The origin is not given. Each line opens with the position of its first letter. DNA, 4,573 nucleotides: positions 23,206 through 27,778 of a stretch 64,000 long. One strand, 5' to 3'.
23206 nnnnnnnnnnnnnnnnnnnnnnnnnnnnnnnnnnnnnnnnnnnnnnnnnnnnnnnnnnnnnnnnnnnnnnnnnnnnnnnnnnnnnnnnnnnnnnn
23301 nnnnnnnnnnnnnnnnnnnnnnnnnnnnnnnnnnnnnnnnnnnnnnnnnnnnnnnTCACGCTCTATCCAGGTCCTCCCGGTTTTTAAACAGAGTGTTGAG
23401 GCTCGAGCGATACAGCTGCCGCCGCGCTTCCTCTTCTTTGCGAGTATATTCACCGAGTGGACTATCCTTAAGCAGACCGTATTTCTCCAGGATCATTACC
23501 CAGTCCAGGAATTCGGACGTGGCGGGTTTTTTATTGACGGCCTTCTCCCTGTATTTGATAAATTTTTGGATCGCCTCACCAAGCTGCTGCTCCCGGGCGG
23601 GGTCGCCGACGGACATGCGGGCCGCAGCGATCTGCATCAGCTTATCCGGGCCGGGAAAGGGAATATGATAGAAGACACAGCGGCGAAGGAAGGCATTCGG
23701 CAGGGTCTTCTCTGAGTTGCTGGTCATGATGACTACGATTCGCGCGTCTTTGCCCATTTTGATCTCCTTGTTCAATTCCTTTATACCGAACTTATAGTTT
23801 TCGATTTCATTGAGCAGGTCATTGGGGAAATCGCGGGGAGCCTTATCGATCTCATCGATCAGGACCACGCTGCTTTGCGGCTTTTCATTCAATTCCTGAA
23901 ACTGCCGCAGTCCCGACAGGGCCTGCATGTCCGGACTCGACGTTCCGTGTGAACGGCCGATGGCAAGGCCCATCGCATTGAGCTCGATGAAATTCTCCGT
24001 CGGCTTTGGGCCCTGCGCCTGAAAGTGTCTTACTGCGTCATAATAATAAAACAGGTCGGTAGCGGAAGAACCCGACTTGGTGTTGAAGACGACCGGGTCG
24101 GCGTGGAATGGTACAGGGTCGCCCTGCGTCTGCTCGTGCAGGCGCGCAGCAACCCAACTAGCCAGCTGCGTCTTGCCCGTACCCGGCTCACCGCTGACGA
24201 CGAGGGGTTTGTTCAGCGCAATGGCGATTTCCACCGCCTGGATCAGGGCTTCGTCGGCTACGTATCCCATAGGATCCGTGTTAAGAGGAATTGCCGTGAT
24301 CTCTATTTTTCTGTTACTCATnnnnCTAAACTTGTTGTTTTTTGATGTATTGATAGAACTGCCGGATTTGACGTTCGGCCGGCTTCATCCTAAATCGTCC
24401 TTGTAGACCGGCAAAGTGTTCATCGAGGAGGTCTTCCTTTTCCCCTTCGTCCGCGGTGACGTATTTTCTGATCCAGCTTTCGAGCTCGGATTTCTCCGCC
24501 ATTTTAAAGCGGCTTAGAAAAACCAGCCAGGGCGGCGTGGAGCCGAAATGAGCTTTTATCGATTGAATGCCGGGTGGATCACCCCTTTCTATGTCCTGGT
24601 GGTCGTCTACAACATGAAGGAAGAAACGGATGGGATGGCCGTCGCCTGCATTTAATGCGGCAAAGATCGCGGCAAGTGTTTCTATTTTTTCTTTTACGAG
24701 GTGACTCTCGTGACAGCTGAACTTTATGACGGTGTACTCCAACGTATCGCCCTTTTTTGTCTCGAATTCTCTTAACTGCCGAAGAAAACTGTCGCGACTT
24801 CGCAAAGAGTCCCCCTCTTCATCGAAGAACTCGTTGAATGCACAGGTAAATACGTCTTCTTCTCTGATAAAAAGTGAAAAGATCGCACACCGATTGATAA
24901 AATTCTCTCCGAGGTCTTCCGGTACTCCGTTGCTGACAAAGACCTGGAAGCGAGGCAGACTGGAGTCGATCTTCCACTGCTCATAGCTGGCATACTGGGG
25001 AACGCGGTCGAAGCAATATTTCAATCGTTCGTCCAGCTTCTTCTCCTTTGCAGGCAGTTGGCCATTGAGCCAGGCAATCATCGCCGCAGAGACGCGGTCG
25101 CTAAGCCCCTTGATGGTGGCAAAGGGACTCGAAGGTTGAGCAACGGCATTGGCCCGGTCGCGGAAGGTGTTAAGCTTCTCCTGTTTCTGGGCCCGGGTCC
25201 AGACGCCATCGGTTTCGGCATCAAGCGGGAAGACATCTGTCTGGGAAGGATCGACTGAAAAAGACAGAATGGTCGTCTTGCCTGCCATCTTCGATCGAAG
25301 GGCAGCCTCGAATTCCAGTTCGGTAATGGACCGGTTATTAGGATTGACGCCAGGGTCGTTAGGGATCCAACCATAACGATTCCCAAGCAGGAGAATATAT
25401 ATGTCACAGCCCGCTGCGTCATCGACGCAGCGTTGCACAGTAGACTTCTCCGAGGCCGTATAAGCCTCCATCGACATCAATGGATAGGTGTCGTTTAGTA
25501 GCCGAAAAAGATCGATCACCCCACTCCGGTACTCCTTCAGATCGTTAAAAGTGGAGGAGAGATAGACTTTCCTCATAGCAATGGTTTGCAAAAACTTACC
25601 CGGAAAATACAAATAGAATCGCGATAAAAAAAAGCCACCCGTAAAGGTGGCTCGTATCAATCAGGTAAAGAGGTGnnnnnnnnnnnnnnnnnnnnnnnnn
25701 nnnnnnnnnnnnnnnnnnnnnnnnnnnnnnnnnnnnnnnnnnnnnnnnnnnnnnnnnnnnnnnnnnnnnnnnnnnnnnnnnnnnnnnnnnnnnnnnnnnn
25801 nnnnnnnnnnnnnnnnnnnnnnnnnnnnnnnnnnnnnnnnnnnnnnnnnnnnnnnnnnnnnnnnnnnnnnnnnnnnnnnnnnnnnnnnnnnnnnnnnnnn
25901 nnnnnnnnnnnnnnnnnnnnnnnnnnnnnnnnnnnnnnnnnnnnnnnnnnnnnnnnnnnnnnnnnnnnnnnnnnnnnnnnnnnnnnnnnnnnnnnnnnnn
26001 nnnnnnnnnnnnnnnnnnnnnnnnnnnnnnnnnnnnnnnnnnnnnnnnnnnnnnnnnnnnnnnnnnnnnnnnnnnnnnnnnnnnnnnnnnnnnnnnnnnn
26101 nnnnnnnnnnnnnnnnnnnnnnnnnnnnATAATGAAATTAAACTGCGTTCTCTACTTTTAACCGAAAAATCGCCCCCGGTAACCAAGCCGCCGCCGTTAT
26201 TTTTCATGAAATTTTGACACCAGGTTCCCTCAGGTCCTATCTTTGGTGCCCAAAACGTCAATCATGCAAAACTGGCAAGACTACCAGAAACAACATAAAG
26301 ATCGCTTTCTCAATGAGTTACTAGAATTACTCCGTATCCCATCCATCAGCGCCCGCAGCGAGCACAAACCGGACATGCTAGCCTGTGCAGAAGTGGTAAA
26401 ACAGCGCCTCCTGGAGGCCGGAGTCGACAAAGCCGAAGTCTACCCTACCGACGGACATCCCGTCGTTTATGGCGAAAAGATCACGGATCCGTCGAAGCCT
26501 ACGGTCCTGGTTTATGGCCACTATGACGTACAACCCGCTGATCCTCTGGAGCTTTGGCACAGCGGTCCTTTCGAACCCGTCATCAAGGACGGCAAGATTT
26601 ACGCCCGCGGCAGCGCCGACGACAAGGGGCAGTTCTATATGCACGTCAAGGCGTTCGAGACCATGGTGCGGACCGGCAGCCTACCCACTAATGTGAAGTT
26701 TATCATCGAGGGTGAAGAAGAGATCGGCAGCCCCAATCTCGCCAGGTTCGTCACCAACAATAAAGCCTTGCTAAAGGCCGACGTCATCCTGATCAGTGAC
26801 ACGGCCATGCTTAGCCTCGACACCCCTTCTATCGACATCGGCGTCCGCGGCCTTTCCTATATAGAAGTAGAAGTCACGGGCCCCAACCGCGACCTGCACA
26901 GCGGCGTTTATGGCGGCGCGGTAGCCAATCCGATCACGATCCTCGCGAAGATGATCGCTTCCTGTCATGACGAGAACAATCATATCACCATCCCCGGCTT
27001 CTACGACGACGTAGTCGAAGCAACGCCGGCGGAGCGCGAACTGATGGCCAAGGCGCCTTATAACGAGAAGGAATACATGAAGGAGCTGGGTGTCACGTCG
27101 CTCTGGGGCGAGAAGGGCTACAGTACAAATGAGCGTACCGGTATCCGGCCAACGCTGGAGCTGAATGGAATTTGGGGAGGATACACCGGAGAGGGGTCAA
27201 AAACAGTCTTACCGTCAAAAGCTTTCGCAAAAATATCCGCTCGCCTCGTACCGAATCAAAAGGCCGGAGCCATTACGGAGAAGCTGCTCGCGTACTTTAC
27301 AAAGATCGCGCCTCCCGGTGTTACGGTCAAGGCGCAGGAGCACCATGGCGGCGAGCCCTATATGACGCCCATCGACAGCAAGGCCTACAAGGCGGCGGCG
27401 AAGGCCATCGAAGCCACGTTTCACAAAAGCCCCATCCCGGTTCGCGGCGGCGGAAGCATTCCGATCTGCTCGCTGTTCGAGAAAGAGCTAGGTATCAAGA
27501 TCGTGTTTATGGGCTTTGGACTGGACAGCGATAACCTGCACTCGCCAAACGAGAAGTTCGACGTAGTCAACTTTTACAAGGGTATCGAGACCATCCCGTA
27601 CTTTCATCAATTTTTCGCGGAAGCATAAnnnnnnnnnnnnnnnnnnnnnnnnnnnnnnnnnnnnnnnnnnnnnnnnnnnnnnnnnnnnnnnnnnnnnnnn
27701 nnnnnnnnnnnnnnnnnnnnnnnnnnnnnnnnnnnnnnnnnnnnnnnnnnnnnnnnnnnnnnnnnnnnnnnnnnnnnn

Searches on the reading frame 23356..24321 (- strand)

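Call 57: search_protein_families(library=pfam, proteins=[window:23356-24321:-], max_evalue=0.0001)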
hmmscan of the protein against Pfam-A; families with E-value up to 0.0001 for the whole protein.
window:23356-24321:- (321 aa): 8 families
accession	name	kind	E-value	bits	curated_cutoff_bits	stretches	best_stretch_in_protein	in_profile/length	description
PF00004.35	AAA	-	9.4e-12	46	21.2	1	41-215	2-123/131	ATPase family associated with various cellular activities (AAA)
PF07728.20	AAA_5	-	2e-10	41.2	22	1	40-214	2-138/139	AAA domain (dynein-related subfamily)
PF13401.12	AAA_22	-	9.9e-09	36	27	1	39-173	7-104/130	AAA domain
PF07724.20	AAA_2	-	6.4e-07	30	27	1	45-209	11-131/166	AAA domain (Cdc48 subfamily)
PF00158.32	Sigma54_activat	-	7.7e-06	26.1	20.2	0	25-62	10-47/168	Sigma-54 interaction domain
PF05729.18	NACHT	-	4.4e-05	23.8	26.7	0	39-170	2-100/167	NACHT domain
PF20720.3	nSTAND3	-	5.1e-05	23.5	27.2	0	20-95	1-73/155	Novel STAND NTPase 3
PF13191.12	AAA_16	-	5.3e-05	24.2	32.6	0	39-163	26-146/167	AAA ATPase domain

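Call 76: search_protein_families(library=padloc, proteins=[window:23356-24321:-], max_evalue=0.00001)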
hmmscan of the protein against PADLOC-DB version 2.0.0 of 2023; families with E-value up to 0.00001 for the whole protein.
window:23356-24321:- (321 aa): 4 families
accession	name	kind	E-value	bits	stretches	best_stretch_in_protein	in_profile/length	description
PDLC04140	mad8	-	1.2e-07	29.6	1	24-196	14-175/314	mads_8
PDLC00915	TRIP13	-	3.3e-07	28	0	34-69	60-95/302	TRIP13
PDLC02196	IetA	-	1.1e-06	26.4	0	32-62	117-147/374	-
PDLC00914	TRIP13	-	2.2e-06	25.4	0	35-68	68-102/302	TRIP13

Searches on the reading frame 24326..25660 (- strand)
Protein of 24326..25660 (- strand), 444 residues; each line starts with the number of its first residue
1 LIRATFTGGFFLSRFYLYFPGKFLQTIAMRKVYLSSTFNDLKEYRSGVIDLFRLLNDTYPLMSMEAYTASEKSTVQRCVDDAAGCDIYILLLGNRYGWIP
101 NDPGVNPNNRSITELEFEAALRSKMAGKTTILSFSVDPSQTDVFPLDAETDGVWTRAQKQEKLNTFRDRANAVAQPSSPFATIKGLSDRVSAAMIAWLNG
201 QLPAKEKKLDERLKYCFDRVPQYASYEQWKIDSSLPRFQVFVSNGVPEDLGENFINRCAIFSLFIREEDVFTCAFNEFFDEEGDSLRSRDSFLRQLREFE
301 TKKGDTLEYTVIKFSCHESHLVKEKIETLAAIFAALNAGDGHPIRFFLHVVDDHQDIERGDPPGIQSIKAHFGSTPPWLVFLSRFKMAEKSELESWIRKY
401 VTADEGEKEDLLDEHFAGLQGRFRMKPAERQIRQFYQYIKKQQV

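Call 57: search_protein_families(library=pfam, proteins=[window:24326-25660:-], max_evalue=0.0001)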
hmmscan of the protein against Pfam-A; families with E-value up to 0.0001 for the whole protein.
window:24326-25660:- (444 aa): 1 family
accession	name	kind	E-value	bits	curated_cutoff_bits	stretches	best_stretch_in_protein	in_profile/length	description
PF13271.11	DUF4062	-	2e-19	70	24.7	1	31-120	1-82/82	Domain of unknown function (DUF4062)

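Call 76: search_protein_families(library=padloc, proteins=[window:24326-25660:-], max_evalue=0.00001)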
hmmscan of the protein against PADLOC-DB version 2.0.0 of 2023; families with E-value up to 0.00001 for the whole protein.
window:24326-25660:- (444 aa): 0 families

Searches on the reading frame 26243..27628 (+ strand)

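Call 57: search_protein_families(library=pfam, proteins=[window:26243-27628:+], max_evalue=0.0001)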
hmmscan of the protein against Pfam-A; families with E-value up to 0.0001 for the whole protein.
window:26243-27628:+ (461 aa): 2 families
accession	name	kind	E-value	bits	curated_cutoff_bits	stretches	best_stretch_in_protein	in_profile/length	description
PF01546.33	Peptidase_M20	-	2.3e-34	119.5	24.6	1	89-451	1-200/206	Peptidase family M20/M25/M40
PF07687.19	M20_dimer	-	1.5e-17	63.9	21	1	207-359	7-106/107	Peptidase dimerisation domain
